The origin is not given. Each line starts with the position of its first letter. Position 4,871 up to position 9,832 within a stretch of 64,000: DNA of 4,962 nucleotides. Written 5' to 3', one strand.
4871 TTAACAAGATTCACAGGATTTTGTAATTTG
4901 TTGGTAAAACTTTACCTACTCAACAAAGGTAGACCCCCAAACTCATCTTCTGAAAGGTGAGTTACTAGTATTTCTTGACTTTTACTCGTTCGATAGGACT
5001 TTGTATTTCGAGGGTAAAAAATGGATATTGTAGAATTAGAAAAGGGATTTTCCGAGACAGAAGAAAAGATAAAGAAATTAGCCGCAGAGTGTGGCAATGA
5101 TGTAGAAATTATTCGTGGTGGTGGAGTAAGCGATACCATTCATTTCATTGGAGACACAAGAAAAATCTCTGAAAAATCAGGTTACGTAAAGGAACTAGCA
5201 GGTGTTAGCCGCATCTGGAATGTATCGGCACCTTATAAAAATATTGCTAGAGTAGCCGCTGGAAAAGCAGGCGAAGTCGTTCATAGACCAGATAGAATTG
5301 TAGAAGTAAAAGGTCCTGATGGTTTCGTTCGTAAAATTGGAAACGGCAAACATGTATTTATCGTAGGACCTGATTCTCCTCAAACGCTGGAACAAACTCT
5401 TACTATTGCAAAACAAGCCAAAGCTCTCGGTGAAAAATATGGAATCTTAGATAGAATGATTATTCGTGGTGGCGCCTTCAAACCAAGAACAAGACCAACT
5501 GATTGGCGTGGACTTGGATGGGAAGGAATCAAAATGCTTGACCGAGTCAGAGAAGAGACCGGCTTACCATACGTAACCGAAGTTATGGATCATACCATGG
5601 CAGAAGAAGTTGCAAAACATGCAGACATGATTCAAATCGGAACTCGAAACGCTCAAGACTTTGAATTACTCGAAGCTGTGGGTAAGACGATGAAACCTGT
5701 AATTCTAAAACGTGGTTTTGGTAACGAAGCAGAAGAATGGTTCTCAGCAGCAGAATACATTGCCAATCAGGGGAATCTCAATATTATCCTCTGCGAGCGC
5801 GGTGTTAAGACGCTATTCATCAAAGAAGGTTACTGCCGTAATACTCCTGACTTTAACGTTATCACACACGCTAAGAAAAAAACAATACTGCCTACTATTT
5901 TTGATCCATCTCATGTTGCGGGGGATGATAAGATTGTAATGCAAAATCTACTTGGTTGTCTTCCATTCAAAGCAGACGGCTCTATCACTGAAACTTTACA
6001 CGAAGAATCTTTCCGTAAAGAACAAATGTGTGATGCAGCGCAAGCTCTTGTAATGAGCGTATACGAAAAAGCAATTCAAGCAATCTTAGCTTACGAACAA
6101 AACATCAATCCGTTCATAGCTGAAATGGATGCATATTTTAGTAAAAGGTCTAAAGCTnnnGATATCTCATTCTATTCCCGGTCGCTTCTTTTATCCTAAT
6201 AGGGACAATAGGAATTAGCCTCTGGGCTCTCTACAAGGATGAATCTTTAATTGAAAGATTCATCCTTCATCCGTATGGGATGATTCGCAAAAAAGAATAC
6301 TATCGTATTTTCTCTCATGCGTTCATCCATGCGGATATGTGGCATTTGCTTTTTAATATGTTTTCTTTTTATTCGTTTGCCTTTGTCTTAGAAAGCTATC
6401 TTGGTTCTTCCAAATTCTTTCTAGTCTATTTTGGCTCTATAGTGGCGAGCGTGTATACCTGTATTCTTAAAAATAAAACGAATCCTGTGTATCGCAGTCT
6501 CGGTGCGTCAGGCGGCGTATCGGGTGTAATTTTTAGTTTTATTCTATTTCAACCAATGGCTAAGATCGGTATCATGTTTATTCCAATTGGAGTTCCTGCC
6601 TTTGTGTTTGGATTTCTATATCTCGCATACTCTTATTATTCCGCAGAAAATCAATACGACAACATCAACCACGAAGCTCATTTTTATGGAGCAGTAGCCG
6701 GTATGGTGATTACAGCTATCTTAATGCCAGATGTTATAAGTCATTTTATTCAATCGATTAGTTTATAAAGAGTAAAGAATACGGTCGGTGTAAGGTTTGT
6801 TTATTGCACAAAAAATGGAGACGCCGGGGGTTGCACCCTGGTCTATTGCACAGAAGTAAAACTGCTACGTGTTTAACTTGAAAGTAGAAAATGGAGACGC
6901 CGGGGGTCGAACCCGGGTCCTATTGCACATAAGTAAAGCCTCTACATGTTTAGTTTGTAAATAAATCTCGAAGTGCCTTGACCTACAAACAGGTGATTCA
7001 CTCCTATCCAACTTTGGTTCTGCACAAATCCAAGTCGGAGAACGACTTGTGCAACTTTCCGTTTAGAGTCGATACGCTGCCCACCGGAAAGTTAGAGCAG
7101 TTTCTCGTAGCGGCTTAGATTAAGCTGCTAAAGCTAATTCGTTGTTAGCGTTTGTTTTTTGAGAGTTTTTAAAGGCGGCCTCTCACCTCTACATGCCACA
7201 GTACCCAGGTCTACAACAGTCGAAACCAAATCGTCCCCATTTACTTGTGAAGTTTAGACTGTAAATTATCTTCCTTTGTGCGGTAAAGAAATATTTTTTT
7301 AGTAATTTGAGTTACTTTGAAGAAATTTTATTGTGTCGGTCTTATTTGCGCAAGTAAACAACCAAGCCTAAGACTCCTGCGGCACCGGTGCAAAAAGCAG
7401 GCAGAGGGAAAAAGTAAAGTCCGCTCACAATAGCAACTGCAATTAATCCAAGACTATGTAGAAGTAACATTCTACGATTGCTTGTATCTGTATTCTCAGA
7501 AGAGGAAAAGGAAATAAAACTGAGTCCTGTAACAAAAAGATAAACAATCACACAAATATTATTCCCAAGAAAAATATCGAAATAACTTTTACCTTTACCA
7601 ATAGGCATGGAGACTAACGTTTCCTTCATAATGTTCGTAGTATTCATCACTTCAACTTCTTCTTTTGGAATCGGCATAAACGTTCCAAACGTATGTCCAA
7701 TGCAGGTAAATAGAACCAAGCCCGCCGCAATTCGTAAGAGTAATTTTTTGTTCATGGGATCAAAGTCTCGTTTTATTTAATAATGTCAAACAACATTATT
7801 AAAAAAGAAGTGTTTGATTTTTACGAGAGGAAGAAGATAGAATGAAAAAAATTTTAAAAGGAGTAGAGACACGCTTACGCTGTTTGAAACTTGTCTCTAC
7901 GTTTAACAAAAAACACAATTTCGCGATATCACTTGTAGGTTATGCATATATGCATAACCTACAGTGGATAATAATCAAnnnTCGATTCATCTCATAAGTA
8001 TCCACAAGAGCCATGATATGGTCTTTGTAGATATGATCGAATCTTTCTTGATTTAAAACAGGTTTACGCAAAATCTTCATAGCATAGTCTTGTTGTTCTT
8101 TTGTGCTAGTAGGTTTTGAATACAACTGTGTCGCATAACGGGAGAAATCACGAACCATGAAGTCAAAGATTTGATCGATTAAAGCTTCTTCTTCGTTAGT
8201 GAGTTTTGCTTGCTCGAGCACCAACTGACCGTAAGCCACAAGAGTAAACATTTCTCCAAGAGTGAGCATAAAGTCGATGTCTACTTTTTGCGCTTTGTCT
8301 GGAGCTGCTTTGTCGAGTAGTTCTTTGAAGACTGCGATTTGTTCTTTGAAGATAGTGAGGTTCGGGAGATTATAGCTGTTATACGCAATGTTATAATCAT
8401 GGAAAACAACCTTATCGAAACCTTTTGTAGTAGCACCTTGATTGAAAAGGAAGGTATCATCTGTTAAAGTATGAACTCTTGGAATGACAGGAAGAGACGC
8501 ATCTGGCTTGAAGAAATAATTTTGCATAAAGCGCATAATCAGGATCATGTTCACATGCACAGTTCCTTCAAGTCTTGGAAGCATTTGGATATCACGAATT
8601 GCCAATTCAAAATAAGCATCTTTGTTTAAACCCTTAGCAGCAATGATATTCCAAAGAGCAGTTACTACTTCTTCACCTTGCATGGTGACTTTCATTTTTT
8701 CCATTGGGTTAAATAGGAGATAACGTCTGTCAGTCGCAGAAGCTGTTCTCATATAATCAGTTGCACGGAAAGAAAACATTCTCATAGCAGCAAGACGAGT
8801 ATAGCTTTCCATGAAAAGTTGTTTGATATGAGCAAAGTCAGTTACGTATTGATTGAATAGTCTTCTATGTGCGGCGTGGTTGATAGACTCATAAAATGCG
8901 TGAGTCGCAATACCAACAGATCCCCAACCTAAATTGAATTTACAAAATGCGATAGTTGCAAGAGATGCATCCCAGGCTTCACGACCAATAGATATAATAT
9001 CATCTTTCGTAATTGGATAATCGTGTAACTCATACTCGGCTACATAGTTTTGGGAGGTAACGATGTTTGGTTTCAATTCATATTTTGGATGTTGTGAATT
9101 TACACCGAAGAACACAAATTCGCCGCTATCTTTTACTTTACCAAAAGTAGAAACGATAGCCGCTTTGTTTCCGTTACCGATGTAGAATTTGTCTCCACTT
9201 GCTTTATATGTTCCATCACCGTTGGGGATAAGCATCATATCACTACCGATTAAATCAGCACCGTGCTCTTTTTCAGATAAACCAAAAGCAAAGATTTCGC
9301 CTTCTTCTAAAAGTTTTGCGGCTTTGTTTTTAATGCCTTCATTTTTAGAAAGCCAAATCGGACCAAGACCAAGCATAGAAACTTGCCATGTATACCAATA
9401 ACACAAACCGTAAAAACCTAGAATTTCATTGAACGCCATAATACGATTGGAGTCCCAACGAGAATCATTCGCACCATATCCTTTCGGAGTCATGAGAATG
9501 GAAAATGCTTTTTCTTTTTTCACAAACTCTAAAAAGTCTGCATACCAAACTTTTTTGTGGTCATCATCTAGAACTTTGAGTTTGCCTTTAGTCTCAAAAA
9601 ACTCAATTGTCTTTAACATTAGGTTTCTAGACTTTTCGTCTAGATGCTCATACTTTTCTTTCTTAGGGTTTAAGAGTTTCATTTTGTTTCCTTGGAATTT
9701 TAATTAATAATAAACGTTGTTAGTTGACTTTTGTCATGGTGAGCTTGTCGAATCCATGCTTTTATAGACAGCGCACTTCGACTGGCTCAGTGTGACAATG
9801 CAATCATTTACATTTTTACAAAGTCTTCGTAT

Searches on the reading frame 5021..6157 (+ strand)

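Call 26: search_protein_families(library=pfam, proteins=[window:5021-6157:+], max_evalue=0.001)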
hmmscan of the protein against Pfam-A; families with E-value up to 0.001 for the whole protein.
window:5021-6157:+ (379 aa): 2 families
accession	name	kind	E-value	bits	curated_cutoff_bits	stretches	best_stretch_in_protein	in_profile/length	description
PF00793.26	DAHP_synth_1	-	7.3e-50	169.8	25.5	1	105-350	11-256/270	DAHP synthetase I family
PF03102.20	NeuB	-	4.6e-06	26.7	22.1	1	165-258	53-146/241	NeuB family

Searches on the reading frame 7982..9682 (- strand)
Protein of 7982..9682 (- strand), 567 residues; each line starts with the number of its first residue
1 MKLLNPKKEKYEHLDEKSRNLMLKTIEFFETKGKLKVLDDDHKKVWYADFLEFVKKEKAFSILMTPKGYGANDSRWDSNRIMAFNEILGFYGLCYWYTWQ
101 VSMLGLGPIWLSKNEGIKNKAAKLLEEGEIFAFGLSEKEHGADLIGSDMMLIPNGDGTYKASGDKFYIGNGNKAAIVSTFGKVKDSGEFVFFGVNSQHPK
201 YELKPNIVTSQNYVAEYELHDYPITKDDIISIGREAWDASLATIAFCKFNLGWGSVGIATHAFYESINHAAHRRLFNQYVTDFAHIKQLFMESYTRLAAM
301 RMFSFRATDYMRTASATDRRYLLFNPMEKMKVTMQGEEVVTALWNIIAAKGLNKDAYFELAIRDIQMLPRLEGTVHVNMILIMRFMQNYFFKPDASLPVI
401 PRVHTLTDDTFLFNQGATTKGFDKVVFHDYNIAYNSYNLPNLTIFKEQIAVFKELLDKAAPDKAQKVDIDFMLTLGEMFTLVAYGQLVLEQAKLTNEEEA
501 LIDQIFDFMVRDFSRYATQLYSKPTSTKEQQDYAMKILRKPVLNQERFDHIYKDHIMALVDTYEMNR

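Call 26: search_protein_families(library=pfam, proteins=[window:7982-9682:-], max_evalue=0.001)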
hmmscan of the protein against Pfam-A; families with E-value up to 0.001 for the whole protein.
window:7982-9682:- (567 aa): 1 family
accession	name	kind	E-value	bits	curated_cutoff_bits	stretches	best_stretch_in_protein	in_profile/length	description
PF00441.29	Acyl-CoA_dh_1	-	1e-13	52.1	22.4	1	237-386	4-149/150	Acyl-CoA dehydrogenase, C-terminal domain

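Call 73: find_homologous_proteins(query=window:7982-9682:-, max_evalue=1e-50)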
Query window:7982-9682:- (567 aa): 7999 proteins with E <= 1e-50 among 8000 candidates; the best 120 are listed.
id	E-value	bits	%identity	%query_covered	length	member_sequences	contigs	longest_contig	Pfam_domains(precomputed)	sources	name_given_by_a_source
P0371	0.0e+0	1256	96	100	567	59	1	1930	PF00441.30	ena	-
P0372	0.0e+0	1125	85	100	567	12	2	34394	PF00441.30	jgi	jgi:acyl-CoA dehydrogenase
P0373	0.0e+0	1111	84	100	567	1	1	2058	PF00441.30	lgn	-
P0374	0.0e+0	1109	84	100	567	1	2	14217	PF00441.30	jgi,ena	-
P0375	0.0e+0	1107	84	100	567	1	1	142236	PF00441.30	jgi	jgi:acyl-CoA dehydrogenase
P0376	0.0e+0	1104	83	100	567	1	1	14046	PF00441.30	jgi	jgi:acyl-CoA dehydrogenase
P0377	0.0e+0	1104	83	100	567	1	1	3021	PF00441.30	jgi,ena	-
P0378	0.0e+0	1104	83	100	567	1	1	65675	PF00441.30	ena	-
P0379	0.0e+0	1103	83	100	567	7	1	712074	PF00441.30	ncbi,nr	ncbi:acyl-CoA dehydrogenase [Leptospira ilyithenensis]|nr:acyl-CoA dehydrogenase [Leptospira ilyithe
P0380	0.0e+0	1103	83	100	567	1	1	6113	PF00441.30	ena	-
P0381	0.0e+0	1103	83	100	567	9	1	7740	PF00441.30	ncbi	-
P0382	0.0e+0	1101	83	100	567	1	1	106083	PF00441.30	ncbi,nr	ncbi:MAG: acyl-CoA dehydrogenase [Leptospiraceae bacterium]|nr:acyl-CoA dehydrogenase [Leptospiracea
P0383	0.0e+0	1101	83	100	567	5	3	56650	PF00441.30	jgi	jgi:acyl-CoA dehydrogenase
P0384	0.0e+0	1098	83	100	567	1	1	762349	PF00441.30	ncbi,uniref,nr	ncbi:acyl-CoA dehydrogenase [Leptospira idonii]|uniref:Acyl-CoA dehydrogenase n=1 Tax=Leptospira ido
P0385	0.0e+0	1084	82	100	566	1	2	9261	PF00441.30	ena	-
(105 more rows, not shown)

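Call 74: find_encoding_contigs(protein=P0379, flank=7000, max_places=1)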
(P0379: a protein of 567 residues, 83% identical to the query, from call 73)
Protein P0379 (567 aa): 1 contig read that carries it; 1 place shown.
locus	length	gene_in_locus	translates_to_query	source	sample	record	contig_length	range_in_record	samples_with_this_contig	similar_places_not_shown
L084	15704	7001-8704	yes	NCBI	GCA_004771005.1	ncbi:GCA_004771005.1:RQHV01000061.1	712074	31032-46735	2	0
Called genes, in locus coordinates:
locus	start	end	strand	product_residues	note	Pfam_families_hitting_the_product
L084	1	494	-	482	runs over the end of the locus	PF05345:He_PIG (weak), PF07603:Lcl_C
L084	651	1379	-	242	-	PF13365:Trypsin_2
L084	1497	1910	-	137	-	PF03061:4HBT (weak)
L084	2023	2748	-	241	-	-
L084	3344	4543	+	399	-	PF07690:MFS_1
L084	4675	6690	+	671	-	PF00724:Oxidored_FMN, PF01266:DAO (faint), PF00070:Pyr_redox (faint), PF00890:FAD_binding_2 (weak), PF03486:HI0933_like (weak), PF07992:Pyr_redox_2, PF12831:FAD_oxidored (weak), PF13450:NAD_binding_8, +1 more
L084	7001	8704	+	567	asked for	PF00441:Acyl-CoA_dh_1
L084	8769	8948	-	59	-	-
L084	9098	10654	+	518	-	PF14158:YndJ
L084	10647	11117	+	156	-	PF08818:DUF1801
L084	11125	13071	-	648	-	PF01019:G_glu_transpept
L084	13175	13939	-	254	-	-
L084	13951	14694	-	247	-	PF01965:DJ-1_PfpI, PF17124:ThiJ_like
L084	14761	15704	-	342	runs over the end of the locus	PF00296:Bac_luciferase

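Call 75: find_encoding_contigs(protein=P0375, flank=7000, max_places=1)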
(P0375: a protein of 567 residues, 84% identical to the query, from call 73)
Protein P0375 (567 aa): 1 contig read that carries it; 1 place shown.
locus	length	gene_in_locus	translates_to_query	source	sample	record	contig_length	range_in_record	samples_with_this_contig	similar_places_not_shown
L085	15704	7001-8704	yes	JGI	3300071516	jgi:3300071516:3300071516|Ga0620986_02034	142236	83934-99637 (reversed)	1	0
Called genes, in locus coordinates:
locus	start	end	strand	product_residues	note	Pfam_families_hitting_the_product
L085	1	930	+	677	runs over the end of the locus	PF14804:Jag_N (weak), PF20250:FapA_N, PF03961:FapA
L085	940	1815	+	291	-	-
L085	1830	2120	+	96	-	PF04025:RemA-like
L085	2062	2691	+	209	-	PF00625:Guanylate_kin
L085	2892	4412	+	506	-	PF19412:DUF5982, PF01103:Omp85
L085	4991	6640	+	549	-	-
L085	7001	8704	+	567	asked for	PF00441:Acyl-CoA_dh_1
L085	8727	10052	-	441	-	PF13173:AAA_14, PF13635:DUF4143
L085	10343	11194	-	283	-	PF13276:HTH_21, PF00665:rve, PF13683:rve_3, PF13333:rve_2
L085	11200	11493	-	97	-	PF01527:HTH_Tnp_1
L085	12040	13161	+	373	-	PF13173:AAA_14, PF13635:DUF4143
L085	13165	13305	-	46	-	-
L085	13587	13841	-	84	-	PF02604:PhdYeFM_antitox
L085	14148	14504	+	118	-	PF04365:BrnT_toxin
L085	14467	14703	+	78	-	-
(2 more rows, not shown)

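Call 76: find_encoding_contigs(protein=P0372, flank=7000, max_places=1)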
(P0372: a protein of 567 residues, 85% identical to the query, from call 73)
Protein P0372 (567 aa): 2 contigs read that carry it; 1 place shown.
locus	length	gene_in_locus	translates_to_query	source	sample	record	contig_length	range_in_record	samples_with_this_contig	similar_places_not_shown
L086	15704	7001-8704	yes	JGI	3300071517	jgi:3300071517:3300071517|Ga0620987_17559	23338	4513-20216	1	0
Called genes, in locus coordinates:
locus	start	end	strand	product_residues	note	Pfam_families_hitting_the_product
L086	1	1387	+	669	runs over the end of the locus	PF14804:Jag_N (faint), PF20250:FapA_N, PF03961:FapA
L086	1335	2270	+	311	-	-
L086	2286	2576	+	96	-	PF04025:RemA-like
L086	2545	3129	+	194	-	PF00625:Guanylate_kin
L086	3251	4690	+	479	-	PF19412:DUF5982, PF01103:Omp85 (faint)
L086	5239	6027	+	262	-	-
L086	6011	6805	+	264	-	-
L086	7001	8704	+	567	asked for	PF00441:Acyl-CoA_dh_1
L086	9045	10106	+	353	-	PF07603:Lcl_C (weak)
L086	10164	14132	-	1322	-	PF16709:SCAB-Ig (faint), PF23197:IG_AIR9, PF23283:D8C_UMOD, PF13385:Laminin_G_3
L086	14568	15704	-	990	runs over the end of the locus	PF07695:7TMR-DISM_7TM, PF00512:HisKA (weak), PF02518:HATPase_c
